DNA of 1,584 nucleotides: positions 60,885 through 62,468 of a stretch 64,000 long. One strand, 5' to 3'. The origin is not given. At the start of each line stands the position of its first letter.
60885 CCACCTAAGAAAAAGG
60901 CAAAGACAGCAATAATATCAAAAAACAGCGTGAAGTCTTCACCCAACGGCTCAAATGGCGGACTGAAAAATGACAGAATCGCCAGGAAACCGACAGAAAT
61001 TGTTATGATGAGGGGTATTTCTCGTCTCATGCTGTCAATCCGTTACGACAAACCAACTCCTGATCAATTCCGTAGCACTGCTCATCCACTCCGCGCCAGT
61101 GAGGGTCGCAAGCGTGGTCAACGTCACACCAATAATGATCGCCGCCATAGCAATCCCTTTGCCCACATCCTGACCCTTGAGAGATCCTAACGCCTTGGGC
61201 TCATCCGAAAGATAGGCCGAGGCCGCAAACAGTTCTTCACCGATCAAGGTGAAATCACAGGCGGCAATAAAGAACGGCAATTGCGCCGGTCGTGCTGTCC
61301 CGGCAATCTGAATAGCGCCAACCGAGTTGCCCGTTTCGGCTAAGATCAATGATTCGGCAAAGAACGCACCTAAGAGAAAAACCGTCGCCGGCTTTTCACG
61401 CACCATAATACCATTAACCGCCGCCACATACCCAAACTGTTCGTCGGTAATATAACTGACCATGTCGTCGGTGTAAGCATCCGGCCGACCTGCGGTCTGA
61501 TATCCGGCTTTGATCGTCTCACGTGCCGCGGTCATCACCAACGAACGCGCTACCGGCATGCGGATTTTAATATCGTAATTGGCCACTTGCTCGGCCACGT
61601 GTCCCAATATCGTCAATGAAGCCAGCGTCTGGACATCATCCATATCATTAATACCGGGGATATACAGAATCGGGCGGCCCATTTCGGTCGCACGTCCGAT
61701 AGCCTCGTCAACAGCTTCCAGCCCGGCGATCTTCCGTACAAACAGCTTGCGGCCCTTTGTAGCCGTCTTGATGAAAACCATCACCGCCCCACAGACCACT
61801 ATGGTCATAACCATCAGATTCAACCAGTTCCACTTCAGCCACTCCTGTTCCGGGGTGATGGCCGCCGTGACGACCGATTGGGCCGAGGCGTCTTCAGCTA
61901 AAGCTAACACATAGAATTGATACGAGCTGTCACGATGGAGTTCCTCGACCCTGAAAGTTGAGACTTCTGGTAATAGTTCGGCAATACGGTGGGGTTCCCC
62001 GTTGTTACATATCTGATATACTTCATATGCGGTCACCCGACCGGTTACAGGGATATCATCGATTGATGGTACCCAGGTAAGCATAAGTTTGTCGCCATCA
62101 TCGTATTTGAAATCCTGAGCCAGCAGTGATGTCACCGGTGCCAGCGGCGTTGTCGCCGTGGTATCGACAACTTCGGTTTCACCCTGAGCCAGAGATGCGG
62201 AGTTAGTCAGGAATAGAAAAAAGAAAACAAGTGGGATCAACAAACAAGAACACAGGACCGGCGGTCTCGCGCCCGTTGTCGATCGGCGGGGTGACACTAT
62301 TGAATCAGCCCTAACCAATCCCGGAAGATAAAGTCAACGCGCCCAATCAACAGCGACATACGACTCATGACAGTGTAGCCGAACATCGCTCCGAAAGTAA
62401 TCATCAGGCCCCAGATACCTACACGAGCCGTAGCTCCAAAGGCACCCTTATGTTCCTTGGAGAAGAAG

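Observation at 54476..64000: Tandem array of a four-gene, all-membrane-protein module (C-D-A-B) with no recognisable function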

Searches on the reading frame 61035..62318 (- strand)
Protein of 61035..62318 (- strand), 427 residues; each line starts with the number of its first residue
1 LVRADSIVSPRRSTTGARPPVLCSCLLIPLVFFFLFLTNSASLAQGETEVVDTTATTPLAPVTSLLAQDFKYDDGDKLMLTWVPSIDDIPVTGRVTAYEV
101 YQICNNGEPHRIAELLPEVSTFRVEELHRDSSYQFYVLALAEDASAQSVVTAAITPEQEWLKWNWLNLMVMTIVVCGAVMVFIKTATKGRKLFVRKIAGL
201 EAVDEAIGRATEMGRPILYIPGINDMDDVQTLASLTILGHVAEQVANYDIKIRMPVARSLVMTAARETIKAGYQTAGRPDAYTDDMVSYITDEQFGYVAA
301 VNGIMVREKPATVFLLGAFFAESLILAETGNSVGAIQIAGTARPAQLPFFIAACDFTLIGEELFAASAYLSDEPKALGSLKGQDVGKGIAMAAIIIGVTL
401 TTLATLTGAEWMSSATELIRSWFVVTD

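Call 3: search_protein_families(library=pfam, proteins=[window:61035-62318:-], max_evalue=1)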
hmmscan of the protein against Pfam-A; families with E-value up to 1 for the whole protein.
window:61035-62318:- (427 aa): 3 families
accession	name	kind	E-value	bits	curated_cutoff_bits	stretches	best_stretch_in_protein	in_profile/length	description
PF20539.3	DUF6754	-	1.2e-122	408.4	27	1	157-408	2-253/257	Domain of unknown function (DUF6754)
PF00041.27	fn3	-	0.0019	18.8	25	1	76-143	14-72/84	Fibronectin type III domain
PF07885.22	Ion_trans_2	-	0.07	13.5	22.5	0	383-413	48-78/79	Ion channel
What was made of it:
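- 61095..61850 (-): DUF6754 core of C1 (residues 157-408). It is the best-conserved part of the whole module. Pfam PF20539, E 1.2e-122 (call 3).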

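Call 4: search_protein_families(library=ncbifam, proteins=[window:61035-62318:-], max_evalue=1)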
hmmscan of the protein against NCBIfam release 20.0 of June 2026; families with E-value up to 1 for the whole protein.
window:61035-62318:- (427 aa): 0 families

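Call 10: search_solved_structures(query=window:61035-62318:-, max_evalue=10)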
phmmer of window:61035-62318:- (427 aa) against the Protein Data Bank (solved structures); distinct sequences matched with E-value up to 10: 6.
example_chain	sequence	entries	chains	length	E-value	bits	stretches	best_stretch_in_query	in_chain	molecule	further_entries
4wtw_A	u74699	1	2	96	0.52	12.7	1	89-144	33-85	Integrin beta-4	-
2yrz_A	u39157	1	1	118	0.58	12.6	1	88-144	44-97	Integrin beta-4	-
8oty_A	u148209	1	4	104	0.89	12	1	56-142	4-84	Titin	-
6hyf_A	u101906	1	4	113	1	11.7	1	97-144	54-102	Integrin beta-4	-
6gvl_A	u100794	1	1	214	1.8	10.9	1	91-144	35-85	Integrin beta-4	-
6gvk_A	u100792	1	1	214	1.8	10.9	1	91-144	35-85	Integrin beta-4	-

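Call 12: find_homologous_proteins(query=window:61035-62318:-, max_evalue=0.001)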
Query window:61035-62318:- (427 aa): 8000 proteins with E <= 0.001 among 8000 candidates; the best 120 are listed.
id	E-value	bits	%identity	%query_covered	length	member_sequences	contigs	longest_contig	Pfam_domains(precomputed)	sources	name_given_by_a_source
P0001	9.1e-273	922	100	98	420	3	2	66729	PF20539.4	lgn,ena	-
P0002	5.7e-250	847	94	97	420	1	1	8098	PF20539.4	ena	-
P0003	2.6e-241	819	88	98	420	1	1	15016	PF20539.4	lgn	-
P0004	1.8e-239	813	88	98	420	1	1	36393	PF20539.4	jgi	-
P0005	1.7e-231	787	91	92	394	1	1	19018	PF20539.4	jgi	jgi:hypothetical protein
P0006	8.0e-224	761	83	98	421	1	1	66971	PF20539.4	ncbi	-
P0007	2.4e-212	723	83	92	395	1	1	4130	PF20539.4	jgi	jgi:hypothetical protein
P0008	7.8e-212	722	86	88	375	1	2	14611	PF20539.4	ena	-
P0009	9.2e-185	633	79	80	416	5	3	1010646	PF20539.4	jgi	jgi:hypothetical protein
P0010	1.6e-183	629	74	93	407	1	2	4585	PF20539.4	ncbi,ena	-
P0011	4.7e-183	627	73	91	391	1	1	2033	PF20539.4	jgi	jgi:hypothetical protein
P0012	1.9e-181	622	70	99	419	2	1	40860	PF20539.4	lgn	-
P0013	6.7e-180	617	70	99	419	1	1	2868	PF20539.4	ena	-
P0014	4.0e-179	614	72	93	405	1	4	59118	PF20539.4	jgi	-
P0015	2.1e-176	605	73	89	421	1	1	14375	PF20539.4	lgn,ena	-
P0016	3.9e-176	604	68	97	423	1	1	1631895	PF20539.4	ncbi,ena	-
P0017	3.1e-175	601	67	97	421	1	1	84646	PF20539.4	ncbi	ncbi:MAG: fibronectin type III domain-containing protein [Candidatus Zixiibacteriota bacterium]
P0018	1.1e-174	599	72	88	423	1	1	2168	PF20539.4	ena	-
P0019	1.9e-174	599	76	85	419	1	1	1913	PF20539.4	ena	-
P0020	2.0e-174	599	72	87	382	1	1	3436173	PF20539.4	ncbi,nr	ncbi:MAG: fibronectin type III domain-containing protein [Candidatus Zixiibacteriota bacterium]|nr:M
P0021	1.5e-173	596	69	93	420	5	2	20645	PF20539.4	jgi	-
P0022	3.5e-172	591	71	88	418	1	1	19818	PF20539.4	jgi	jgi:hypothetical protein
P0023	1.5e-170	586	72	87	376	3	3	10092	PF20539.4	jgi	jgi:hypothetical protein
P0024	3.9e-170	585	69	93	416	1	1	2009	PF20539.4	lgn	-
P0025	6.1e-170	584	71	86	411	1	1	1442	PF20539.4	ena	-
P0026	1.3e-169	583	71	86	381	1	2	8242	PF20539.4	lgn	-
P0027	4.9e-169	581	65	97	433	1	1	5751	PF20539.4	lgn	-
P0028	6.4e-169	580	64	100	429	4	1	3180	PF20539.4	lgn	-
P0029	5.0e-167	574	70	88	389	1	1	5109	PF00041.28,PF20539.4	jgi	-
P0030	5.3e-167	574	70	88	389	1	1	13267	PF00041.28,PF20539.4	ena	-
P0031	1.9e-166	572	66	95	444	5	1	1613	PF20539.4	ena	-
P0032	4.6e-166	571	74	83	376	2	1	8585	PF20539.4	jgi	jgi:hypothetical protein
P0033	6.1e-166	571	64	99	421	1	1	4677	PF20539.4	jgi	-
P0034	8.5e-166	570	70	91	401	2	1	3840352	PF20539.4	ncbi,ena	-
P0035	1.2e-165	570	69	91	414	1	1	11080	PF20539.4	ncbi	-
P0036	5.0e-162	558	62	98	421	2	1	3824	PF20539.4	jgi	jgi:hypothetical protein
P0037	1.7e-161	556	64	93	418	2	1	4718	PF20539.4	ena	-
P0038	3.4e-161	555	67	92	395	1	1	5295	PF20539.4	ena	-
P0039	7.5e-161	554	66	92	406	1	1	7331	PF20539.4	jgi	-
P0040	2.5e-160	552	65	90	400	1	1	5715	PF20539.4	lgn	-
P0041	3.2e-160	552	66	87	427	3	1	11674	PF20539.4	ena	-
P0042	4.3e-160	551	67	90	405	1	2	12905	PF20539.4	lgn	-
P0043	7.2e-160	551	70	84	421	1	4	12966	PF20539.4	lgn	-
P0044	9.0e-160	550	66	92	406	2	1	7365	PF20539.4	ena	-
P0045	1.5e-159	550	67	88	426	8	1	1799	PF20539.4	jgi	-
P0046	2.2e-159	549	68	88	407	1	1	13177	PF20539.4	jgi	-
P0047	2.5e-159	549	67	86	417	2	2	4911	PF20539.4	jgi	-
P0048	3.2e-159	549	64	94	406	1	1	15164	PF20539.4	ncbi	-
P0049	3.7e-159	548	67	88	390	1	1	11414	PF20539.4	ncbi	ncbi:MAG: DUF6754 domain-containing protein [Candidatus Zixiibacteriota bacterium]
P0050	5.6e-159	548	68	88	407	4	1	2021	PF20539.4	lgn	-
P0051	8.6e-159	547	63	100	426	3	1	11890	PF20539.4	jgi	-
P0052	1.3e-158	547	67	85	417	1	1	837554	PF20539.4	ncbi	-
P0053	1.3e-158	547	67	86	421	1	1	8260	PF20539.4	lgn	-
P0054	2.5e-158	546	69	85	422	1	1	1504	PF20539.4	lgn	-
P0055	3.6e-158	545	66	88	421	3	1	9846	PF20539.4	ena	-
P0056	5.7e-158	544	69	84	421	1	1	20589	PF20539.4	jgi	-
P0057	7.8e-158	544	67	85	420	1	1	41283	PF20539.4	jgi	-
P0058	9.0e-158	544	68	86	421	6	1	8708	PF20539.4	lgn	-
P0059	9.7e-158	544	62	98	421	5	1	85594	PF20539.4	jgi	-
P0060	1.3e-157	543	68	86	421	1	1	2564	PF20539.4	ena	-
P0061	1.6e-157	543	65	91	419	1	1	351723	PF20539.4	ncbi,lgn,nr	ncbi:MAG: hypothetical protein KOO62_02700 [candidate division Zixibacteria bacterium]|nr:hypothetic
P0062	1.8e-157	543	64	92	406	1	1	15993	PF00041.28,PF20539.4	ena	-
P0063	2.3e-157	542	70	83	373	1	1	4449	PF20539.4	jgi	jgi:hypothetical protein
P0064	2.6e-157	542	69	85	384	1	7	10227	PF20539.4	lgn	-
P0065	2.9e-157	542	63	95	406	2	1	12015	PF20539.4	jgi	-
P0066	3.2e-157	542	64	93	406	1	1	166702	PF00041.28,PF20539.4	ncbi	-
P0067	3.6e-157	542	67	86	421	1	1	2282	PF20539.4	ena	-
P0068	3.8e-157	542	65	90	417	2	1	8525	PF20539.4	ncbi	ncbi:MAG: fibronectin type III domain-containing protein [bacterium]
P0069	4.0e-157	542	63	95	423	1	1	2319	PF20539.4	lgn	-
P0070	5.4e-157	541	69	84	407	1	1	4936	PF20539.4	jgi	-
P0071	9.2e-157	540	67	88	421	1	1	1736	PF20539.4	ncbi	-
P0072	1.3e-156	540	64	93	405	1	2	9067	PF20539.4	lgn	-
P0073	1.3e-156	540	66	91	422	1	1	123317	PF20539.4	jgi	-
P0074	1.5e-156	540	67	87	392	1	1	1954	PF20539.4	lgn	-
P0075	1.8e-156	540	61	95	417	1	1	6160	PF20539.4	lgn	-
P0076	2.1e-156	539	66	91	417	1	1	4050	PF20539.4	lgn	-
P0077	2.7e-156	539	66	89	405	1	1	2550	PF20539.4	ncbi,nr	ncbi:MAG TPA: fibronectin type III domain-containing protein, partial [candidate division Zixibacter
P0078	3.4e-156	539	63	96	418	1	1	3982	PF20539.4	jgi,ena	-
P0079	3.7e-156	538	68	83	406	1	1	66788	PF20539.4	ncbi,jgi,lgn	jgi:hypothetical protein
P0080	4.9e-156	538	65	88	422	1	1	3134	PF20539.4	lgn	-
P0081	4.9e-156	538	67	88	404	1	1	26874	PF20539.4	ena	-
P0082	6.9e-156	538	64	93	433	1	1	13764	PF20539.4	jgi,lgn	jgi:hypothetical protein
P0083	1.1e-155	537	68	88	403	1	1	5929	PF20539.4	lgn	-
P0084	1.2e-155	537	66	87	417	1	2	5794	PF20539.4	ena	-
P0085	1.2e-155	537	68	88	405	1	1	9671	PF20539.4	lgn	-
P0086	1.2e-155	537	61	97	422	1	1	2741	PF00041.28,PF20539.4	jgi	jgi:hypothetical protein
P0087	1.5e-155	537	64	92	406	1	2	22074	PF20539.4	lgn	-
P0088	2.0e-155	536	62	92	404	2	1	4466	PF20539.4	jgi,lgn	-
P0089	2.1e-155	536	64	93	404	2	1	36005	PF20539.4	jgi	jgi:hypothetical protein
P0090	2.4e-155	536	65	94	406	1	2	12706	PF20539.4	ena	-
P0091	4.1e-155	535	69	84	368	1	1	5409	PF20539.4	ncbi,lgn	-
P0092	6.7e-155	534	68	85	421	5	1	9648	PF20539.4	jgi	-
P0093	7.9e-155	534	67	86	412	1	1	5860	PF20539.4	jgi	jgi:hypothetical protein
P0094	8.7e-155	534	63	93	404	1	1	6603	PF20539.4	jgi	jgi:hypothetical protein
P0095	9.0e-155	534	60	94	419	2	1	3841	PF20539.4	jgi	jgi:hypothetical protein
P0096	9.6e-155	534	65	90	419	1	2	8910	PF20539.4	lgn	-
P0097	1.4e-154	533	67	86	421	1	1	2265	PF20539.4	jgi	jgi:hypothetical protein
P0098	1.5e-154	533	66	89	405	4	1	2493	PF20539.4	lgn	-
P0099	2.5e-154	532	63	93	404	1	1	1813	PF20539.4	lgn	-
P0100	2.5e-154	532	66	88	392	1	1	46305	PF20539.4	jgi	-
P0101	3.5e-154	532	66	88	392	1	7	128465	PF20539.4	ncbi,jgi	-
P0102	3.8e-154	532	67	85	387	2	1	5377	PF20539.4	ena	-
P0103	4.0e-154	532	63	93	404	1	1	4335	PF20539.4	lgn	-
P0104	4.3e-154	532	68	84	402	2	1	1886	PF20539.4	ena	-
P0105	4.5e-154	532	63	93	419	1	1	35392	PF20539.4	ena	-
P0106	4.6e-154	532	65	90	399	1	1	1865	PF20539.4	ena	-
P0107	5.2e-154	531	65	85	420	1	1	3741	PF20539.4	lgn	-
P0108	5.3e-154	531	66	85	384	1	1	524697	PF20539.4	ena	-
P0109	5.6e-154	531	68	83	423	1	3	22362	PF20539.4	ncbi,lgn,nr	ncbi:MAG: DUF6754 domain-containing protein [candidate division Zixibacteria bacterium]|nr:DUF6754 d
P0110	5.8e-154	531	67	85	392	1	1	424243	PF20539.4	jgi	jgi:hypothetical protein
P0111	5.9e-154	531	69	85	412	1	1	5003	PF20539.4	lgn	-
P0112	7.9e-154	531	68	82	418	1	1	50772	PF20539.4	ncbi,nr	ncbi:MAG: hypothetical protein GY867_05630 [bacterium]|nr:hypothetical protein [bacterium]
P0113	8.1e-154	531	68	86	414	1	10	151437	PF20539.4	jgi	-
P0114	8.2e-154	531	68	86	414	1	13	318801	PF20539.4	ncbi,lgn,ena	-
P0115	2.7e-153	529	62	95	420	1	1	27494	PF20539.4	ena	-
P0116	5.9e-153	528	62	93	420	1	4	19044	PF20539.4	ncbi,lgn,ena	-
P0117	6.7e-153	528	62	93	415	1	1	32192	PF20539.4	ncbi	-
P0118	6.8e-153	528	62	93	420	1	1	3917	PF20539.4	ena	-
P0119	8.0e-153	528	67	85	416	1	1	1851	PF20539.4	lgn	-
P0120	8.9e-153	527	65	92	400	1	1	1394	PF20539.4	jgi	jgi:hypothetical protein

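Call 14: find_related_loci(query=A1, collection=genome_contigs, flank=10000)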
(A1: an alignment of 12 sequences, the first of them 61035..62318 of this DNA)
Query A1 (427 aa) in genome_contigs; peptide patterns used: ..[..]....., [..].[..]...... (x = any residue, [..] = any of these).
597 stretches matched a pattern (row limit reached: there are more); 591 encode a relative of the query (tblastn E <= 1e-3); the best 80 are kept; 80 distinct loci.
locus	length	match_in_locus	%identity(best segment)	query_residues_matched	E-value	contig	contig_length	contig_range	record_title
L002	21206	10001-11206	69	24-423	0e+0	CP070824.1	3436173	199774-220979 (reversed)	MAG: Candidatus Zixiibacteriota bacterium isolate bin1124 chromosome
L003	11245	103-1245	66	49-423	5e-163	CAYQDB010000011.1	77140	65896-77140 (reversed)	MAG TPA_asm: uncultured Ignavibacteriales bacterium isolate binchicken_co34_486 genome assembly, contig: NODE_354_length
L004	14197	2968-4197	60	1-413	2e-159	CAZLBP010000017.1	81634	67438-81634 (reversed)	MAG TPA_asm: uncultured Ignavibacteriales bacterium isolate SRP141376_co3_222 genome assembly, contig: NODE_608_length_8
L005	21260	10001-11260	58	1-423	2e-155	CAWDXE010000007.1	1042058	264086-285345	MAG: uncultured candidate division Zixibacteria bacterium isolate MFD05942.bin.2.290 genome assembly, contig: contig_586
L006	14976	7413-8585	62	17-404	5e-154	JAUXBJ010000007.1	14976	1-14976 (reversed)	MAG: bacterium isolate CSMAG_2796 CSMAG_2796_k117_173630_length_14976_cov_196.6895, whole genome shotgun sequence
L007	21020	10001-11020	67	50-389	9e-151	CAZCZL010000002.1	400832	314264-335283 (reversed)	MAG TPA_asm: uncultured Ignavibacteriales bacterium isolate binchicken_co16_343 genome assembly, contig: NODE_12_length_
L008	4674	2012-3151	59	35-423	5e-149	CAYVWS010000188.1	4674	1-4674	MAG TPA_asm: uncultured Ignavibacteriales bacterium isolate binchicken_co118_103 genome assembly, contig: NODE_26778_len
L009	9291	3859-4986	61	48-423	5e-146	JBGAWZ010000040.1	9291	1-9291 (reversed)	MAG: Candidatus Zixiibacteriota bacterium isolate MAG_AAO_AS.78 AAOAS-78_scaffold_13365, whole genome shotgun sequence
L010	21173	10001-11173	57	37-426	7e-142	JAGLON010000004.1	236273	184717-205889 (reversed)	MAG: Candidatus Zixiibacteriota bacterium isolate RS_7_36 ROV157_7.bin.36.fa_4, whole genome shotgun sequence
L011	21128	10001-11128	58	47-424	7e-140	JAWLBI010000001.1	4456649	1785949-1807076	MAG: Candidatus Zixiibacteriota bacterium isolate AC1.147 AC1.147.fa-1, whole genome shotgun sequence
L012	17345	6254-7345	57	62-426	1e-132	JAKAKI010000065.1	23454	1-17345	MAG: bacterium isolate WY4.bin59 NODE_2569_length_23454_cov_7.219059, whole genome shotgun sequence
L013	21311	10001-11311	50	41-423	2e-129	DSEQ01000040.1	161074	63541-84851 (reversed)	MAG TPA_asm: Candidatus Zixiibacteriota bacterium isolate SpSt-1246 Ga0116196_1000004, whole genome shotgun sequence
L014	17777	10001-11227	52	24-426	8e-129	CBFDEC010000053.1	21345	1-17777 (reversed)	MAG TPA_asm: uncultured bacterium isolate SRR26215678_metabat2_26 genome assembly, contig: ERZ25073496.2122, whole genom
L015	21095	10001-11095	55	60-423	4e-123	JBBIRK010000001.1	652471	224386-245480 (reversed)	MAG: Candidatus Zixiibacteriota bacterium isolate STS170223_bin_348 NODE_2_length_652471_cov_15.454716, whole genome sho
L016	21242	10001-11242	50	59-424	2e-121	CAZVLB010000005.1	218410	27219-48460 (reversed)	MAG TPA_asm: uncultured Ignavibacteria bacterium isolate SRP141376_co2_208 genome assembly, contig: NODE_76_length_21841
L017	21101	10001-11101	51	61-426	4e-121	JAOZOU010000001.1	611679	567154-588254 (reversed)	MAG: bacterium isolate GMC4.maxbin2.282 GMC4_1_length_611679_cov_27.609046, whole genome shotgun sequence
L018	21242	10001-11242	48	24-423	6e-120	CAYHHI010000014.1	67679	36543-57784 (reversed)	MAG TPA_asm: uncultured bacterium isolate ERP119294_co4_75 genome assembly, contig: NODE_324_length_67679_cov_8.828286,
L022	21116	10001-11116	51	58-426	5e-117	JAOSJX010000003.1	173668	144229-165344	MAG: Deltaproteobacteria bacterium isolate FR_14 FR-FEN-1099-1_s11, whole genome shotgun sequence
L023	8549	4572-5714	51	47-426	6e-116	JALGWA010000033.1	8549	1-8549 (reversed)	MAG: bacterium isolate Meg22_1012_Bin_348 Meg22_1012_Bin_348_scaffold_28616, whole genome shotgun sequence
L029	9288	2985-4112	51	58-417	4e-114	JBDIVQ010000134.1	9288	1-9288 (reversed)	MAG: Phycisphaerae bacterium isolate Bin_17 NODE_2825_length_9288_cov_28.922498, whole genome shotgun sequence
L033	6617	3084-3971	58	117-410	6e-113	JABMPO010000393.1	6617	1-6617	MAG: Candidatus Neomarinimicrobiota bacterium isolate bin.522 k141_6171888, whole genome shotgun sequence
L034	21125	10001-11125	50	52-423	6e-113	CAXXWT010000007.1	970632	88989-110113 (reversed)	MAG: bacterium isolate 2a80452e-9f24-40d4-98e6-f858f42e08c7 genome assembly, contig: contig_7, whole genome shotgun sequ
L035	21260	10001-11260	48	5-403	1e-112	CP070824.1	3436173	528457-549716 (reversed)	MAG: Candidatus Zixiibacteriota bacterium isolate bin1124 chromosome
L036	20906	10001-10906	60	116-409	5e-113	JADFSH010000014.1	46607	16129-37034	MAG: Planctomycetota bacterium isolate B90T1L10 B90T1L10_NODE695, whole genome shotgun sequence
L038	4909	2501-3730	46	20-404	1e-111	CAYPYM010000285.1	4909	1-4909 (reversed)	MAG TPA_asm: uncultured Ignavibacteriales bacterium isolate binchicken_co151_82 genome assembly, contig: NODE_32268_leng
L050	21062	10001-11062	51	61-409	4e-108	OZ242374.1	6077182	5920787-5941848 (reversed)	MAG: Acidobacteriota bacterium isolate c92be0c8-fdd0-4eb5-bb74-4645c7abf429 genome assembly, chromosome: 1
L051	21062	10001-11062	52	61-409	2e-108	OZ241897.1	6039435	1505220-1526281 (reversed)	MAG: Acidobacteriota bacterium isolate 7b4b86e9-9a4d-44db-aaa0-056d26db6e00 genome assembly, chromosome: 1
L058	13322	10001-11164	46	16-404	4e-107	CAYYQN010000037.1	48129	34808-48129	MAG TPA_asm: uncultured bacterium isolate binchicken_co115_312 genome assembly, contig: NODE_1327_length_48129_cov_8.635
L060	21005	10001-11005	52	75-406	1e-106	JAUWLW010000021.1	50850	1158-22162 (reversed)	MAG: Candidatus Zixiibacteriota bacterium isolate CSMAG_2382 CSMAG_2382_k141_1921043_length_50850_cov_31.0000, whole gen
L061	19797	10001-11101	50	61-421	1e-108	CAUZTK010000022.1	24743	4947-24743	MAG: Planctomycetota bacterium isolate CB6_AW.4 genome assembly, contig: Ga0310123_10000963, whole genome shotgun sequen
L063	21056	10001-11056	50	49-404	8e-106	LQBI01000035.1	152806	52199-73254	MAG: Candidatus Aegiribacteria sp. MLS_C scaffold_9, whole genome shotgun sequence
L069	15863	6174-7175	50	55-387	3e-104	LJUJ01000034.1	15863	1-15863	MAG: candidate division WOR_3 bacterium SM23_42 WORSMTZ_7603, whole genome shotgun sequence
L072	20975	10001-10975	53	106-421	2e-103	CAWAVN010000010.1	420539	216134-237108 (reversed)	MAG: uncultured Planctomycetaceae bacterium isolate MFD05684.bin.2.226 genome assembly, contig: contig_35297, whole geno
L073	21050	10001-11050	51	63-404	2e-103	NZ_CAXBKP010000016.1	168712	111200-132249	MAG: uncultured Gimesia sp. isolate ERR2762125_binner123_Refined_36 ERZ3421902.61, whole genome shotgun sequence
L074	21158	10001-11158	45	43-415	2e-103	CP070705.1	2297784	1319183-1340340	MAG: candidate division WOR-3 bacterium isolate bin53 chromosome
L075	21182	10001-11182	45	32-426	1e-103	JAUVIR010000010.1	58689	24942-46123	MAG: Candidatus Fermentibacteria bacterium isolate CSMAG_433 CSMAG_433_k127_803677_length_58689_cov_35.5180, whole genom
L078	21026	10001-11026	51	69-411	3e-103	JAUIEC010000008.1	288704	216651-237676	MAG: Phycisphaerae bacterium isolate 8_bin.18 NODE_85_length_288704_cov_1.670182, whole genome shotgun sequence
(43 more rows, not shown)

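Call 18: search_protein_families(library=pfam, proteins=[L033:2-2623:+, L050:6912-9821:-, L038:378-1454:+, L060:16885-17622:-, L016:722-1279:+, L011:17912-20980:+, L005:19830-21242:-, L078:7615-9168:+, L073:3583-4521:+, L002:17711-18178:+], max_evalue=0.01)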
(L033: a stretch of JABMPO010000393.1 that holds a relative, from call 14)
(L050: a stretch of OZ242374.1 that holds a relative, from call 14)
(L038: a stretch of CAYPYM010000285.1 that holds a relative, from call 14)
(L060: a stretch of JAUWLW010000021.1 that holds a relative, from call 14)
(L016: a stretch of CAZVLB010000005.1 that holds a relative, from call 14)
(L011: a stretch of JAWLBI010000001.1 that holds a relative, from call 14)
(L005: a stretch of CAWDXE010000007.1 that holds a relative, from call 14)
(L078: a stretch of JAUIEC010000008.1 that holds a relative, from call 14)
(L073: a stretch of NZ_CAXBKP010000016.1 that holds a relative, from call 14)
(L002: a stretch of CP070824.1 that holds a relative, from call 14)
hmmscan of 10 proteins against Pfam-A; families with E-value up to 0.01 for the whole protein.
L033:2-2623:+ (874 aa): 3 families
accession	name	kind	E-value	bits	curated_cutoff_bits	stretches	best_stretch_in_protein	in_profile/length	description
PF13941.12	MutL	-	5.2e-93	312.7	27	1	1-360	93-450/450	MutL protein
PF01968.24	Hydantoinase_A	-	0.00077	19.2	22.9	1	149-189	68-108/291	Hydantoinase/oxoprolinase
PF02310.24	B12-binding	-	0.0056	17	32.1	0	8-59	31-81/121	B12 binding domain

L050:6912-9821:- (970 aa): 0 families

L038:378-1454:+ (359 aa): 0 families

L060:16885-17622:- (246 aa): 0 families

L016:722-1279:+ (186 aa): 0 families

L011:17912-20980:+ (1023 aa): 3 families
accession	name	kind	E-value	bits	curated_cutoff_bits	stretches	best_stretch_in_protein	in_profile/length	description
PF02896.24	PEP-utilizers_C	-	3.8e-84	282.8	22.8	1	626-985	4-291/293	PEP-utilising enzyme, PEP-binding domain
PF01326.24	PPDK_N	-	1.8e-53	182.4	27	2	129-403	2-221/328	Pyruvate phosphate dikinase, AMP/ATP-binding domain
PF00391.29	PEP-utilizers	-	2.9e-26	91.3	23.1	1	529-611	2-72/72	PEP-utilising enzyme, mobile domain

L005:19830-21242:- (471 aa): 0 families

L078:7615-9168:+ (518 aa): 1 family
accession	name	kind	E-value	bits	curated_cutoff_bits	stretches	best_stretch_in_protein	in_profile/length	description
PF01040.23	UbiA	-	0.0071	16.1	34.2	0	390-442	122-174/250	UbiA prenyltransferase family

L073:3583-4521:+ (313 aa): 1 family
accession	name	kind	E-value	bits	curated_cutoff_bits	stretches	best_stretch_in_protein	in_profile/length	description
PF01618.21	MotA_ExbB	-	9.6e-30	103.4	22.9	1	144-257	8-124/127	MotA/TolQ/ExbB proton channel family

L002:17711-18178:+ (156 aa): 0 families
